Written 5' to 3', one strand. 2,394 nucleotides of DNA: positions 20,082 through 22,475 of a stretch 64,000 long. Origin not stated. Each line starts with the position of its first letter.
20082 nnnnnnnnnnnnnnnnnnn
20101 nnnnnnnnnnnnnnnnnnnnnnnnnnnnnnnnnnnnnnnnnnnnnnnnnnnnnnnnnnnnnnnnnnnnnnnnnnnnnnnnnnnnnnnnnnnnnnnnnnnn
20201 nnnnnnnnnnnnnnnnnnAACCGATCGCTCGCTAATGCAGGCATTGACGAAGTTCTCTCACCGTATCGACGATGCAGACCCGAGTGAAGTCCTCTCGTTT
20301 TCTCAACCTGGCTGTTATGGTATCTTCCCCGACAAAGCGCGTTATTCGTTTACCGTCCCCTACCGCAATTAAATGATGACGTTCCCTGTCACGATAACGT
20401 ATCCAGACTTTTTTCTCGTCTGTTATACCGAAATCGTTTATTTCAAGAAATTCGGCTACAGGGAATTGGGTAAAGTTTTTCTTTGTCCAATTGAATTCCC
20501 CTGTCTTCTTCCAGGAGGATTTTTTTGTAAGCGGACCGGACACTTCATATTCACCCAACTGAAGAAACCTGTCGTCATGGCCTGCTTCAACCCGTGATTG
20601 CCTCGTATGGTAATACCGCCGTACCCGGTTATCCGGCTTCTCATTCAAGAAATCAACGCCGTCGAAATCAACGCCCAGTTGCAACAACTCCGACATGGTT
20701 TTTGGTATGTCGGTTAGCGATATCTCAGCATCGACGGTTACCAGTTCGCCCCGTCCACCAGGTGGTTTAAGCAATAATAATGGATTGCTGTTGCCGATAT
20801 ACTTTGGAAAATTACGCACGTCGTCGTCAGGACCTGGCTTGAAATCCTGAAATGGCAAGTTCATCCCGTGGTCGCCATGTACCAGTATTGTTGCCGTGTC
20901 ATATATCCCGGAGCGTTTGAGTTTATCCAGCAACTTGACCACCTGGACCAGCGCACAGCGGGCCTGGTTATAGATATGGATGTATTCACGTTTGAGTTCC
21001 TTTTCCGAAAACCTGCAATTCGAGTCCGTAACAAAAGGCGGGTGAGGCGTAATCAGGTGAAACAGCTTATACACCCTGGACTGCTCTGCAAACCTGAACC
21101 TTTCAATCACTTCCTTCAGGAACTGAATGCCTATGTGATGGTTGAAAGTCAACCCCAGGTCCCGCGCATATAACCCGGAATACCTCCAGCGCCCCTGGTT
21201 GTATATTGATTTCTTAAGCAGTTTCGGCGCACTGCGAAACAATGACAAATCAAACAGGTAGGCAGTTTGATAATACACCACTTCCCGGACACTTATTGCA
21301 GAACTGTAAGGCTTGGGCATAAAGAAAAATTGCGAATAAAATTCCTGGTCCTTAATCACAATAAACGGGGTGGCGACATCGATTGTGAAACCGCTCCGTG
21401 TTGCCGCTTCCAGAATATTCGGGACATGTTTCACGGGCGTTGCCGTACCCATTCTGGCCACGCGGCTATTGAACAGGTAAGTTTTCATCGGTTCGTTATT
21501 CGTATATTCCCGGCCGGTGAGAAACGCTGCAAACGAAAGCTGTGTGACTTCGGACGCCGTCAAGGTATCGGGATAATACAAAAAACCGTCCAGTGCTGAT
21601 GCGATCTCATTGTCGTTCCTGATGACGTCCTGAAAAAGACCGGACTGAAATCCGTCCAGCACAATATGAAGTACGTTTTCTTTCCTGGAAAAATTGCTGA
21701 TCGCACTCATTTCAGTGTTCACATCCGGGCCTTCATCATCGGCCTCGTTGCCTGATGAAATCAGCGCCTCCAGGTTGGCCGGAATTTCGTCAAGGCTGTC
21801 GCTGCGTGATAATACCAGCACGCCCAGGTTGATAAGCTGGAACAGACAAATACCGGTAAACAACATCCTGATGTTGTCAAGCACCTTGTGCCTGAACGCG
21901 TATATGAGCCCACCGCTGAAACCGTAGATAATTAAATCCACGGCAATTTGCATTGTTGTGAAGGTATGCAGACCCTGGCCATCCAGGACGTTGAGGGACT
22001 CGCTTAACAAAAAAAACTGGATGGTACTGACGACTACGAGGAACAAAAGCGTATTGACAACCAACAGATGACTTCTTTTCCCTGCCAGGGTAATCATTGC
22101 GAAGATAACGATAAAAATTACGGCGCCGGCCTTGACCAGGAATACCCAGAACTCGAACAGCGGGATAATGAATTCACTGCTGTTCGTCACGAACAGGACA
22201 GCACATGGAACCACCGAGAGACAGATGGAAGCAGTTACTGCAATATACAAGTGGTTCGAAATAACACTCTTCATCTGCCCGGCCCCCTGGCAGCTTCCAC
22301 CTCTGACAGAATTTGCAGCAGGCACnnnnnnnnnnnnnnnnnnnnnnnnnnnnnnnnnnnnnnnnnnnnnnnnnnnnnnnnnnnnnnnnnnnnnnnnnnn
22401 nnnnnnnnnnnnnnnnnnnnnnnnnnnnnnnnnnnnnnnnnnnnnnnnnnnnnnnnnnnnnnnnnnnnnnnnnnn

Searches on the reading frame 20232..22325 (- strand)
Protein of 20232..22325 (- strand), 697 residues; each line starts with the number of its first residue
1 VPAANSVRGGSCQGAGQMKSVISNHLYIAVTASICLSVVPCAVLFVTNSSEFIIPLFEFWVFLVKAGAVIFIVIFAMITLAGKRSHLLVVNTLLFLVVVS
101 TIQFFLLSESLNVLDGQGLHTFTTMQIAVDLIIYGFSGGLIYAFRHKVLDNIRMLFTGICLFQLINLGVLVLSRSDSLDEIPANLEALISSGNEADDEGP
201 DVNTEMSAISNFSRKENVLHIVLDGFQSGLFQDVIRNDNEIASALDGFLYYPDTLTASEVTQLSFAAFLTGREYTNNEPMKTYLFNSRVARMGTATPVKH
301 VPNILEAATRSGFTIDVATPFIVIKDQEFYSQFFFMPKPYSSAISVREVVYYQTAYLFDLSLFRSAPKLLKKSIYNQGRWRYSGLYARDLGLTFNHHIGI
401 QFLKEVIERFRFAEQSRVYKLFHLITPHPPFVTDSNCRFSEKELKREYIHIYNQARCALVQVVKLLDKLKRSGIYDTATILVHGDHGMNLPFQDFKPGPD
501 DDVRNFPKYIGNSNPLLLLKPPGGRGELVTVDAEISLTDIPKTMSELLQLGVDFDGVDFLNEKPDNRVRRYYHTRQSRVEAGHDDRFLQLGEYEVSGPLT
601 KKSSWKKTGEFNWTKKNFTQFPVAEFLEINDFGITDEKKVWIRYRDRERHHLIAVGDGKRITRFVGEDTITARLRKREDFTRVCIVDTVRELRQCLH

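Call 60: search_protein_families(library=pfam, proteins=[window:20232-22325:-], max_evalue=0.00001)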
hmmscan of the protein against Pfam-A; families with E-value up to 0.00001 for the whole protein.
window:20232-22325:- (697 aa): 1 family
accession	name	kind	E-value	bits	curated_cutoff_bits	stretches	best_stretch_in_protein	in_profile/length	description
PF00884.28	Sulfatase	-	2.2e-09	37.5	25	1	217-547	2-298/301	Sulfatase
